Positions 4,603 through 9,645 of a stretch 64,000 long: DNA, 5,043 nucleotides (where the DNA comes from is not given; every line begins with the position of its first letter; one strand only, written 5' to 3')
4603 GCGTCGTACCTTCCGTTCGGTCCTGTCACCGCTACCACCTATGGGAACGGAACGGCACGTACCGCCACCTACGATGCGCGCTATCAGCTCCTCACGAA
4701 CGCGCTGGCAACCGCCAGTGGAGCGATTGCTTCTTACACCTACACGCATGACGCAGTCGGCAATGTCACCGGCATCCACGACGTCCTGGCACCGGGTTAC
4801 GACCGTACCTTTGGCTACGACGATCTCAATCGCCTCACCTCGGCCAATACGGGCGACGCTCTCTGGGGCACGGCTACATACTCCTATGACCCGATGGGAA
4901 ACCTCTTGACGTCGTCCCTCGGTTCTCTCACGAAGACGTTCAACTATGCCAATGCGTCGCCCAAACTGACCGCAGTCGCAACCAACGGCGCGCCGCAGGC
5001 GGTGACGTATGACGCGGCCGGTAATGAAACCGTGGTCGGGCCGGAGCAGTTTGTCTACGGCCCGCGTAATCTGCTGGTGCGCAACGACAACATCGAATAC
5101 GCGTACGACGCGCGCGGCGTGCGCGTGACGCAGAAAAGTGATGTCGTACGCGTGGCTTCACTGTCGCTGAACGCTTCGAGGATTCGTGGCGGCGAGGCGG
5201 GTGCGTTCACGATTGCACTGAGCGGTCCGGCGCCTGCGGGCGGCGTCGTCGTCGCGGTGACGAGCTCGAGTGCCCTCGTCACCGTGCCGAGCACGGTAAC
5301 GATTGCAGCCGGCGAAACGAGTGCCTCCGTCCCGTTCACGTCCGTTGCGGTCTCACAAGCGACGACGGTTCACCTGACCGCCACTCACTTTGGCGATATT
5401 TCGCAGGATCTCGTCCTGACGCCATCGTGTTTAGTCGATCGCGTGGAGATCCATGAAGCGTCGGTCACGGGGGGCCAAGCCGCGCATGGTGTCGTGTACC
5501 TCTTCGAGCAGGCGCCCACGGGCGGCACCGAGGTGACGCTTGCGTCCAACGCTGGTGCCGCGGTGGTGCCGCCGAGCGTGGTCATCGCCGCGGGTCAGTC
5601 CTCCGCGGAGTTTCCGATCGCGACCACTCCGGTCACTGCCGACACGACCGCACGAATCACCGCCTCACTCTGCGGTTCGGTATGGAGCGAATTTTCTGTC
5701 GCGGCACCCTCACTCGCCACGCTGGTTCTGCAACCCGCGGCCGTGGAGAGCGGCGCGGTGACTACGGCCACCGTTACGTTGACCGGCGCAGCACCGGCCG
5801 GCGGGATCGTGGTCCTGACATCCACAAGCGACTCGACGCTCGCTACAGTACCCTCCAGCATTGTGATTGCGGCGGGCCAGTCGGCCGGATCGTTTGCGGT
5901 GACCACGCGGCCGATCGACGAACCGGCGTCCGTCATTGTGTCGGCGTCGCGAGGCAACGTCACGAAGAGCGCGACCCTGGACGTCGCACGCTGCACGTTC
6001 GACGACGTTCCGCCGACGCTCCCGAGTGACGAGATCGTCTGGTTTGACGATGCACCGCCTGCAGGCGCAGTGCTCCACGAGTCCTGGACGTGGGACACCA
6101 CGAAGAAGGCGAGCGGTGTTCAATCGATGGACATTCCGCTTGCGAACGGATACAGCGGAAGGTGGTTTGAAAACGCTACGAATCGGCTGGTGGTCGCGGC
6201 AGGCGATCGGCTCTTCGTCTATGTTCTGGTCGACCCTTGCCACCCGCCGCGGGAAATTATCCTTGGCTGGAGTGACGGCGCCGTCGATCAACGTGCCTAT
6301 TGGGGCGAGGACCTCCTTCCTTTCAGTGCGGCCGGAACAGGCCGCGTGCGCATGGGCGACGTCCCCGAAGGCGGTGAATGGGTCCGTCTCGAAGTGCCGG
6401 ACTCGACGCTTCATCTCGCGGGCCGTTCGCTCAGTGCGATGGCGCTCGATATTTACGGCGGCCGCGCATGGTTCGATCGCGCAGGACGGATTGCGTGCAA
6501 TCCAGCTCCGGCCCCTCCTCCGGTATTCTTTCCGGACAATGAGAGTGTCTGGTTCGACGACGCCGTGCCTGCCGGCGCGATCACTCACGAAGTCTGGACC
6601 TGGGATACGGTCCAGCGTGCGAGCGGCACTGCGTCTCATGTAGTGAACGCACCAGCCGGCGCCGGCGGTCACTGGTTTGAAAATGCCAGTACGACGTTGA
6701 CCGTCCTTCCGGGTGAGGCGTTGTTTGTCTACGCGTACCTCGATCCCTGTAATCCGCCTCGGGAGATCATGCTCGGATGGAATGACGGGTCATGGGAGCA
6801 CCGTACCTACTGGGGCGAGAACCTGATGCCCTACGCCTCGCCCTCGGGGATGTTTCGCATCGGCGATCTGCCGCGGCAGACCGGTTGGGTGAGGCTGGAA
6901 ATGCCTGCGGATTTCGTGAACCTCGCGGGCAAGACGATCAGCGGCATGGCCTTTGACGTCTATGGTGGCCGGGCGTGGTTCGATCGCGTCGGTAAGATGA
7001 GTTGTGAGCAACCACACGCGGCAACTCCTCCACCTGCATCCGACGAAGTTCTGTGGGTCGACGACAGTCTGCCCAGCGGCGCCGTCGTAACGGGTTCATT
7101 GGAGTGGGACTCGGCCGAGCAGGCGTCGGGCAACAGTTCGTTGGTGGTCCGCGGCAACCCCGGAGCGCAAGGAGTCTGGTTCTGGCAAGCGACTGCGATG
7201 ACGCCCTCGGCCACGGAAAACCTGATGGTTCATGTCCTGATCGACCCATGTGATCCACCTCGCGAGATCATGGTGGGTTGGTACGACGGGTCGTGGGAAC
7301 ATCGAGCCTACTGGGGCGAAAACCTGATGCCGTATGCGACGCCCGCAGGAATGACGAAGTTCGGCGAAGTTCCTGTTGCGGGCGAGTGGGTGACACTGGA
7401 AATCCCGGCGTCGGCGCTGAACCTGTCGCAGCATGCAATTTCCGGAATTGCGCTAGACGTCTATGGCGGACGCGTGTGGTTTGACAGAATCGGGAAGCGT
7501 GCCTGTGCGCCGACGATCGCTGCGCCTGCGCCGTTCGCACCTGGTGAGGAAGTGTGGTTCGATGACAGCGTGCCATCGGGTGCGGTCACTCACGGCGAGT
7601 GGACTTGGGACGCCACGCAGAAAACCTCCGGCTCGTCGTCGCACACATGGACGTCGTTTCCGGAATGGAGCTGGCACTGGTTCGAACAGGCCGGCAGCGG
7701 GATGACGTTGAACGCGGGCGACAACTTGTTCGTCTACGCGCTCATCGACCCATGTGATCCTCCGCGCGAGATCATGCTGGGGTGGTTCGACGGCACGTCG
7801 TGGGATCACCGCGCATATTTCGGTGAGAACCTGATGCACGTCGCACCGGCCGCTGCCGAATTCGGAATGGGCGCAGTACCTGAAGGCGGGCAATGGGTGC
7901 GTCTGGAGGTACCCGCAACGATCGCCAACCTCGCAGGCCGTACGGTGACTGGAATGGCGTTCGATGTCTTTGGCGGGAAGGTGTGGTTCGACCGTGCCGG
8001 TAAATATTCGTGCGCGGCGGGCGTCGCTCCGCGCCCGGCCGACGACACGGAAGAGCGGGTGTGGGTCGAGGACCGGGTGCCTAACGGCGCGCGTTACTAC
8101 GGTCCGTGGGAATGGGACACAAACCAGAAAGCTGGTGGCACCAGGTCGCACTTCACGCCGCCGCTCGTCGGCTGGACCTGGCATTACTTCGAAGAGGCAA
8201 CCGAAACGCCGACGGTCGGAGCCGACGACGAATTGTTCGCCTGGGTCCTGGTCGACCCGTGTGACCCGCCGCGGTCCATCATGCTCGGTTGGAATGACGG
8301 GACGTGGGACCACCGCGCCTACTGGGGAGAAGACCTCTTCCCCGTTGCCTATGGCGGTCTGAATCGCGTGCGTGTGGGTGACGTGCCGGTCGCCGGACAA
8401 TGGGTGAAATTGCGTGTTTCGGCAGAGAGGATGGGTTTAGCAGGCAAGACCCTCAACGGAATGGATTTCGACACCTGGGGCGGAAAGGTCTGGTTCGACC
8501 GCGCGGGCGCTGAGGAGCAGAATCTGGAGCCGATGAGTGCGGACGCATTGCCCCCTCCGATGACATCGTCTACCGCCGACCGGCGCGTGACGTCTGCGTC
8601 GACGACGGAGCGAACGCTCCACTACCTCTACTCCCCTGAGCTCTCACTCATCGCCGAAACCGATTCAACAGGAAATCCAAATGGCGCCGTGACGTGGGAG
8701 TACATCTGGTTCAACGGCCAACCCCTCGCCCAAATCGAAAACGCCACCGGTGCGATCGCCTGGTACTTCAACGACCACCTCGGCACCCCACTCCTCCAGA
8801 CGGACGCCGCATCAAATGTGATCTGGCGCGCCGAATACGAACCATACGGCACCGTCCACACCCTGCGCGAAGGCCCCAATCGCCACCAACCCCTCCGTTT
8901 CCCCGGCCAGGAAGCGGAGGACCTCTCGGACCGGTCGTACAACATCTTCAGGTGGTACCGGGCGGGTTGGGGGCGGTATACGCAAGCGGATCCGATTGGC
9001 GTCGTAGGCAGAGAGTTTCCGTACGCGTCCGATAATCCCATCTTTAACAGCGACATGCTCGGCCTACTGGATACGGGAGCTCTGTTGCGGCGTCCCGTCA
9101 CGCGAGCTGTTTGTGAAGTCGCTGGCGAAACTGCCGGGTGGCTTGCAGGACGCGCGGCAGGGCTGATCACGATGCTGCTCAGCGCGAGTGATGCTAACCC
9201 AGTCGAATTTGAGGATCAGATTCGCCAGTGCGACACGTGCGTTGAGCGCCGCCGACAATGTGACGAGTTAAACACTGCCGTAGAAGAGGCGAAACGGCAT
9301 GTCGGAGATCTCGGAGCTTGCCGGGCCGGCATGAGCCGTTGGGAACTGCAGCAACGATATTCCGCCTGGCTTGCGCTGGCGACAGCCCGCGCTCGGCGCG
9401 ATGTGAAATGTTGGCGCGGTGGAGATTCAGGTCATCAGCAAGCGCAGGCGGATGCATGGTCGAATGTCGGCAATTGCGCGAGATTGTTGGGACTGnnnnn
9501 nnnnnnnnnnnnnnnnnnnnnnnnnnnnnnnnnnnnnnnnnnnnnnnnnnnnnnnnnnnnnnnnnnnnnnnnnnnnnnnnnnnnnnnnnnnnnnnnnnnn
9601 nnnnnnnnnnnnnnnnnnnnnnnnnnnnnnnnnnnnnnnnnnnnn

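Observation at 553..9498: Sec-signal-peptide giant RHS toxin with no T6SS/T7SS/CDI/Tc partner genes nearby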

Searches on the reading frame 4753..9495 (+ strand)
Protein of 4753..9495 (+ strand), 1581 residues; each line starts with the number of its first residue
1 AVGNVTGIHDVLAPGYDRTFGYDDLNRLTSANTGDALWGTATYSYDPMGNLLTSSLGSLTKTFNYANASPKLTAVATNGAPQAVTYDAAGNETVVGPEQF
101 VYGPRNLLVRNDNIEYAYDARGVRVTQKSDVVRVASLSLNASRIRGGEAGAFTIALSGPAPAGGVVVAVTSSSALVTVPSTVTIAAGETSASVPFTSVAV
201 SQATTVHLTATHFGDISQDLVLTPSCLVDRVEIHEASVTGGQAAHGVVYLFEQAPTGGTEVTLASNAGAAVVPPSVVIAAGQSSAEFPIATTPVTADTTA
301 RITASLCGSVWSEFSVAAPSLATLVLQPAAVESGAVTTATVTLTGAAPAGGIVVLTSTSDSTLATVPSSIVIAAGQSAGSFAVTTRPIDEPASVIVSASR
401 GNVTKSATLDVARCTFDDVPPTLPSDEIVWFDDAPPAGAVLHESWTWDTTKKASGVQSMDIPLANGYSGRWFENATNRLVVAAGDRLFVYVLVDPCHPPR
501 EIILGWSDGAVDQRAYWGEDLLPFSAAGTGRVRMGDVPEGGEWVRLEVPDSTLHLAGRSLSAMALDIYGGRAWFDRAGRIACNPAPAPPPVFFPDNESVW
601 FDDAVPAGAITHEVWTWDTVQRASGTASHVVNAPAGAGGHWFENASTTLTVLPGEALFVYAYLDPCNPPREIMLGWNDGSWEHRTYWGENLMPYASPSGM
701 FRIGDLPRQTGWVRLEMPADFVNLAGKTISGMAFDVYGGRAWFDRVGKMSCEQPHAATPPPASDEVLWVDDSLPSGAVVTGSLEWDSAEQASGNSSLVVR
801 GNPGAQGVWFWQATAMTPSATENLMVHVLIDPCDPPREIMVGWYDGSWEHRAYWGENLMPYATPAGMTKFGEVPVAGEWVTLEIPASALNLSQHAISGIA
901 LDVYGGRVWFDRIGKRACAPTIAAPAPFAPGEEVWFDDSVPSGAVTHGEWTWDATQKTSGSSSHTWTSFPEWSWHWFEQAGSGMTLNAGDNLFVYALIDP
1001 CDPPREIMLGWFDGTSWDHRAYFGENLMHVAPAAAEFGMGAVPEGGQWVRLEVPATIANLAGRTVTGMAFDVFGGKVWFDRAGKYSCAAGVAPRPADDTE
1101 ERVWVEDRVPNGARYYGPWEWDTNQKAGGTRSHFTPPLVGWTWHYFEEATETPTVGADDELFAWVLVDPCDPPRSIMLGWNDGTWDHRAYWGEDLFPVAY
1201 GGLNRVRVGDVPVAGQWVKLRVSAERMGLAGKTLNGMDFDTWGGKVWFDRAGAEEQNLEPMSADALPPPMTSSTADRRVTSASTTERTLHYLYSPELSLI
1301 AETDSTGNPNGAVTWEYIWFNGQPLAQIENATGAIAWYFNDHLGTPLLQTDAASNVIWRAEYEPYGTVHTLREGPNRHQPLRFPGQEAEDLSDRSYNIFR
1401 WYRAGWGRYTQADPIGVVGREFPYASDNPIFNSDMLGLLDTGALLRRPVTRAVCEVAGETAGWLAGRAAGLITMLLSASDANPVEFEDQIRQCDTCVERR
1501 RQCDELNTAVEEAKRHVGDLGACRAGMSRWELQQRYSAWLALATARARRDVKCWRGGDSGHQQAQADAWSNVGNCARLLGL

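Call 49: search_solved_structures(query=window:4753-9495:+, max_evalue=0.001, show_alignments=2)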
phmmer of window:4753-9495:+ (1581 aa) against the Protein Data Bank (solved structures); distinct sequences matched with E-value up to 0.001: 10.
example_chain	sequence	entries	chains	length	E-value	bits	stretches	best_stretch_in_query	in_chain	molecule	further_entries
8cp6_B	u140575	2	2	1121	2.9e-11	44.8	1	1321-1426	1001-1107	Toxin protein Tse5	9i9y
7q97_A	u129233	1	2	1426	8.1e-11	43.3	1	1321-1455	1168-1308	Rhs family protein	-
8h8a_A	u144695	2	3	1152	4.7e-10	40.8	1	1323-1430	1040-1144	Putative Rhs-family protein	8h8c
8h8b_A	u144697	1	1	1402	4.8e-10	40.8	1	1323-1430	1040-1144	Putative Rhs-family protein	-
8qjc_A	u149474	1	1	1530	1.7e-08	35.7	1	1301-1438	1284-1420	T6SS-associated Rhs core and toxin domain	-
8qjd_A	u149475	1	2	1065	1.9e-08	35.4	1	1301-1438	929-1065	Salmonella bongori Rhs core domain (residues 360-1420)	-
8qjb_A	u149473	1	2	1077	2e-08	35.4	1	1301-1438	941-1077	T6SS-associated Rhs core domain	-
8uy4_A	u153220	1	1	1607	4.1e-08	34.4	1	1327-1420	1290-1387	Tse15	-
8uxt_A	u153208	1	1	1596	1.2e-07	32.8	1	1327-1427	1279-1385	Tse15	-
8qja_A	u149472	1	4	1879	6.7e-07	30.3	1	1334-1422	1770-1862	Putative type VI secretion system YD repeat-containing Rhs element Vgr protein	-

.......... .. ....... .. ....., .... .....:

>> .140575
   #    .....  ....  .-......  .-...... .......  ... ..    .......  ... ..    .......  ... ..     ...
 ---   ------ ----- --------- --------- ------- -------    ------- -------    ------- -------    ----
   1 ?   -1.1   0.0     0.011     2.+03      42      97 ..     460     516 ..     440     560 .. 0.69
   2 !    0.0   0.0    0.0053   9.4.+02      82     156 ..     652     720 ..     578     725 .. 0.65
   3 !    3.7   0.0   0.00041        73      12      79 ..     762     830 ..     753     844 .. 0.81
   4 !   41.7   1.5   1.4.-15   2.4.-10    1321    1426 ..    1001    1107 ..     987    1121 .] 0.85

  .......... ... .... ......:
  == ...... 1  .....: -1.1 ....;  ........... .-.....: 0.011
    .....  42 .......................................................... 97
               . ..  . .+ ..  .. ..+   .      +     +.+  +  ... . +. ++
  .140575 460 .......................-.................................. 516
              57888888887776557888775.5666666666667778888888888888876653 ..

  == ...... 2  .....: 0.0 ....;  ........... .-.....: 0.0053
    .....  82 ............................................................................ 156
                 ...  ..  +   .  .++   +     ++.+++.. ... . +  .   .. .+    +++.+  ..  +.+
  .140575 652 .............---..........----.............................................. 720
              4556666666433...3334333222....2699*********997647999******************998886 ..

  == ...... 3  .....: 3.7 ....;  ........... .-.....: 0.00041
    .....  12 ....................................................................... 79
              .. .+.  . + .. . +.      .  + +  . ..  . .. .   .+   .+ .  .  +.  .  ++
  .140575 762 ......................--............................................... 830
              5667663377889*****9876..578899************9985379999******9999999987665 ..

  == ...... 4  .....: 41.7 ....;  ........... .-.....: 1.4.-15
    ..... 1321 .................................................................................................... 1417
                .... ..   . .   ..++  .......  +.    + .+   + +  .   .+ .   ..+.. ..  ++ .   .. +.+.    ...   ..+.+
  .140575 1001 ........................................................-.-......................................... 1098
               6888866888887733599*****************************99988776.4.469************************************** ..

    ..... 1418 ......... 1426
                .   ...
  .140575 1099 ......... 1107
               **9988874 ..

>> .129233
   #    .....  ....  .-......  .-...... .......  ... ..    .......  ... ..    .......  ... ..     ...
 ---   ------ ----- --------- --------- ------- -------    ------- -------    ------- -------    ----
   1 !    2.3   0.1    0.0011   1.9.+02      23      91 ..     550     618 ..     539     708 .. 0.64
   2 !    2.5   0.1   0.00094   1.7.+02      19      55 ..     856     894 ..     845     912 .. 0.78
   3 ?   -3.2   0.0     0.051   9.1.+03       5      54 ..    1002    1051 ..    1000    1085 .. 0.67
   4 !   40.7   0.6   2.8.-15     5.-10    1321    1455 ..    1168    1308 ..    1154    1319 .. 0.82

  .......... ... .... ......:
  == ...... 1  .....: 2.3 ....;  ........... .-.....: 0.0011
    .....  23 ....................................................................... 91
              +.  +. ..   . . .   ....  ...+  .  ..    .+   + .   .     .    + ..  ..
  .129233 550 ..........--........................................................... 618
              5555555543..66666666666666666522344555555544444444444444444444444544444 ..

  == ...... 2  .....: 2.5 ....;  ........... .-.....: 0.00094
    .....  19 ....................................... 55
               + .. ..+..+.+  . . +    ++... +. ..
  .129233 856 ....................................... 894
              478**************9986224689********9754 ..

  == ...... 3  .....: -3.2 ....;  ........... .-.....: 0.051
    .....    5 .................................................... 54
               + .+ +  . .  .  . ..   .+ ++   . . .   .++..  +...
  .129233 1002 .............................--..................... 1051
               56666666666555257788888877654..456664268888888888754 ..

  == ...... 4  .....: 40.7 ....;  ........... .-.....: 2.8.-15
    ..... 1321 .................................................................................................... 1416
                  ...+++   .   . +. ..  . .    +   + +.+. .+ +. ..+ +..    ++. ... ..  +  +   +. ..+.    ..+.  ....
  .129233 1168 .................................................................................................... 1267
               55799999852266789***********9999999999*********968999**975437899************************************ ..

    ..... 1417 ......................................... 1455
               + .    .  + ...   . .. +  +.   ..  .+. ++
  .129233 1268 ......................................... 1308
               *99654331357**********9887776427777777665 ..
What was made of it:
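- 8623..9066 (+): RHS-associated core (aspartyl autoprotease/plug). Catalytic D2813 lies in DPIGV and D2834 in DMLGL; predicted cleavage is after L2838. Alignment to RhsA 7q97 and Tse5 (call 49).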

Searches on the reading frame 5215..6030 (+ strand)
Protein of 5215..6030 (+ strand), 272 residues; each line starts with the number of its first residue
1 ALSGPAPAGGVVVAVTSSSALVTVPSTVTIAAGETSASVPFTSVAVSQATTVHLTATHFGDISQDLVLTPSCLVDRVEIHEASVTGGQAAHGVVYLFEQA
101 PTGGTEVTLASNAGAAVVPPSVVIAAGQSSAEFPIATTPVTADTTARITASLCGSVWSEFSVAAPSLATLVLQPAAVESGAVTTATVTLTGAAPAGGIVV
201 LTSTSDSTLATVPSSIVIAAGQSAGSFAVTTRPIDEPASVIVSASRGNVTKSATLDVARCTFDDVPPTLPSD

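Call 54: search_protein_families(library=pfam, proteins=[window:5215-6030:+], max_evalue=5)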
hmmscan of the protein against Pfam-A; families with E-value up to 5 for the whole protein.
window:5215-6030:+ (272 aa): 3 families
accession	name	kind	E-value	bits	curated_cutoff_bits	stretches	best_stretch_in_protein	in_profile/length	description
PF08522.16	BT_3987-like_N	-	0.016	16.3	25.9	0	21-42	72-95/120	BT_3987-like, N-terminal domain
PF22544.2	HYDIN_VesB_CFA65-like_Ig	-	0.53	11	25.5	0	183-224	23-64/100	HYDIN/CFA65/VesB-like, Ig-like domain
PF16397.10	DUF5006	-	0.76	9.3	34.1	1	19-40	191-212/263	Domain of unknown function (DUF5006)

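Call 63: search_protein_families(library=ncbifam, proteins=[window:5215-6030:+], max_evalue=1)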
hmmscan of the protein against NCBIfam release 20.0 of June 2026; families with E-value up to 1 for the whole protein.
window:5215-6030:+ (272 aa): 1 family
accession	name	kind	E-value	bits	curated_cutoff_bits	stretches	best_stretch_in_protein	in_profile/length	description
NF011828.0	PRK15300.1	equivalog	0.14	12.1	229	1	165-231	10-75/179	fimbrial protein StiA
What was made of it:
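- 5134..6015 (+): First part of the insertion: three ~93-aa Ala/Val/Thr-rich repeats, presumed Ig-like (not modelled). No family hit (calls 54, 63).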

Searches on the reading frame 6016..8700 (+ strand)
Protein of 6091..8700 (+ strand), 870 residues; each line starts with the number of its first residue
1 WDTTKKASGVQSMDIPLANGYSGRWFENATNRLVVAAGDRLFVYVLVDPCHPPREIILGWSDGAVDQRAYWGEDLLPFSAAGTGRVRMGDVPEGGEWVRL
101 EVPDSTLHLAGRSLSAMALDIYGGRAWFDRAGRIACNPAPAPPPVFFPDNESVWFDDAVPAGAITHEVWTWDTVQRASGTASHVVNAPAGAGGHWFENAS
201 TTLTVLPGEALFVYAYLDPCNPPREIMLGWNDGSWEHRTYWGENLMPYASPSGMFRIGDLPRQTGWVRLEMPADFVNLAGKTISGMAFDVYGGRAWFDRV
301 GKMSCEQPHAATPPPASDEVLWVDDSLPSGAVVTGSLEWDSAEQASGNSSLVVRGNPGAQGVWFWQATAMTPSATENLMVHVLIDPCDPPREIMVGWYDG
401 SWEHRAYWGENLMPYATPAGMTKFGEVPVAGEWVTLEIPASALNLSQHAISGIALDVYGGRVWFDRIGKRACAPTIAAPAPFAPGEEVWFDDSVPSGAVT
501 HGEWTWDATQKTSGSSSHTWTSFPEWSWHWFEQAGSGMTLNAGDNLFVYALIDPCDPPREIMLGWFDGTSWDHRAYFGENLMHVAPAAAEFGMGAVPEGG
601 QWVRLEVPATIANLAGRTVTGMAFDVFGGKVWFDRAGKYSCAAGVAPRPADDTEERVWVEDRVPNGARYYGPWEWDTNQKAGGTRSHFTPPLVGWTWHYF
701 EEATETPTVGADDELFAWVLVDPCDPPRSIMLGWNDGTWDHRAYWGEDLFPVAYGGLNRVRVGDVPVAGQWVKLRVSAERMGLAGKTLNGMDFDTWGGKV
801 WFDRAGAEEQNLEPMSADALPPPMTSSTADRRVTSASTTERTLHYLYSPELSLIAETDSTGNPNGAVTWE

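Call 15: find_homologous_proteins(query=window:6091-8700:+, max_evalue=0.001)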
Query window:6091-8700:+ (870 aa): 1141 proteins with E <= 0.001 among 8000 candidates; the best 120 are listed.
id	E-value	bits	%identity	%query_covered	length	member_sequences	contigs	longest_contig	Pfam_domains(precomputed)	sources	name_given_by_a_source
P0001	3.5e-238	812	42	78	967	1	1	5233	-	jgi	jgi:hypothetical protein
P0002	1.0e-237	810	47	60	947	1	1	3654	PF03527.21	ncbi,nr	ncbi:MAG: RHS domain-containing protein, partial [Acidobacteriota bacterium]|nr:RHS domain-containin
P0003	6.6e-224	764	31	97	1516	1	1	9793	-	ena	-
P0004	4.6e-201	689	44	78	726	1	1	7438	-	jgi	jgi:type IV secretory pathway VirB3-like protein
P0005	2.3e-176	607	46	69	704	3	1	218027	-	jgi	-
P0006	9.1e-173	595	33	95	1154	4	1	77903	-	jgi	-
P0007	5.7e-167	576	43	60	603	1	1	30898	-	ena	-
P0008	4.4e-161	556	37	96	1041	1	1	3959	PF03160.21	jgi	jgi:hypothetical protein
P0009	6.8e-160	552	44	62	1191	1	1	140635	PF03527.21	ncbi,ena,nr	ncbi:MAG TPA: RHS repeat-associated core domain-containing protein [Thermoanaerobaculia bacterium]|n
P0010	2.7e-154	534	53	51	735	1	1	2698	PF03527.21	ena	-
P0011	5.8e-146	506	38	92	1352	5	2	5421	PF12044.15,PF22768.2,PF09136.17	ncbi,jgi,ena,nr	ncbi:MAG TPA: hypothetical protein PLW35_05935 [Verrucomicrobiota bacterium]|nr:hypothetical protein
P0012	1.1e-143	499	43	62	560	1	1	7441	-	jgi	jgi:hypothetical protein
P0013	1.2e-143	499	36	71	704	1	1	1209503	-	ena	-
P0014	4.1e-143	497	31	95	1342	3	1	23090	-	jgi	-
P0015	1.1e-142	496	38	92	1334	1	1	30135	PF12044.15,PF17957.8,PF09136.17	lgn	-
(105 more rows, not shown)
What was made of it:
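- The domain co-occurs with GH9, subtilisin, discoidin and M23 secreted enzymes: call 15.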

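Call 42: find_encoding_contigs(protein=P0009, flank=10000, max_places=2)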
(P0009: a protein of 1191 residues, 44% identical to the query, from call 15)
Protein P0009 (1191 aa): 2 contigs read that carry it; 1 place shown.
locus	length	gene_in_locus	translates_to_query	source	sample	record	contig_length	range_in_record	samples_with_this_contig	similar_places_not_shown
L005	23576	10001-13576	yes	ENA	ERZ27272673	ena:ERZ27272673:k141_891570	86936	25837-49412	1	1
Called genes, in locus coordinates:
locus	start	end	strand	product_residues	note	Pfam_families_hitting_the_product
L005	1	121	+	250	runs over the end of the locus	PF02463:SMC_N (faint), PF00005:ABC_tran, PF13304:AAA_21 (faint)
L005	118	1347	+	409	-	PF12704:MacB_PCD, PF02687:FtsX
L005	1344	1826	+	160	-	PF08818:DUF1801 (weak)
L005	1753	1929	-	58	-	-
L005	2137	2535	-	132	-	PF01022:HTH_5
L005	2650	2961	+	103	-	PF00034:Cytochrom_C, PF13442:Cytochrome_CBB3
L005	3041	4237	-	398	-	PF00034:Cytochrom_C, PF13442:Cytochrome_CBB3 (weak), PF00034:Cytochrom_C, PF13442:Cytochrome_CBB3 (weak)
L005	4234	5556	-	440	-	PF03916:NrfD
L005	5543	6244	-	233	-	PF00037:Fer4 (faint), PF12797:Fer4_2 (weak), PF12837:Fer4_6 (faint), PF12838:Fer4_7 (faint), PF13237:Fer4_10 (faint), PF13534:Fer4_17 (faint), PF13247:Fer4_11, PF13187:Fer4_9 (weak), +3 more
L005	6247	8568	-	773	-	PF04879:Molybdop_Fe4S4, PF00384:Molybdopterin, PF01568:Molydop_binding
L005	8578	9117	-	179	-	PF02085:Cytochrom_CIII (weak), PF14522:Cytochrome_C7 (weak)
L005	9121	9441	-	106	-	PF00034:Cytochrom_C, PF13442:Cytochrome_CBB3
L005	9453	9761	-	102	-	-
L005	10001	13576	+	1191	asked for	PF03527:RHS (weak)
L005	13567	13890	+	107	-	-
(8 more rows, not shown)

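Call 63: search_protein_families(library=ncbifam, proteins=[window:6016-8526:+], max_evalue=1)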
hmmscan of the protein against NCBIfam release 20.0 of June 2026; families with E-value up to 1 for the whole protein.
window:6016-8526:+ (837 aa): 0 families
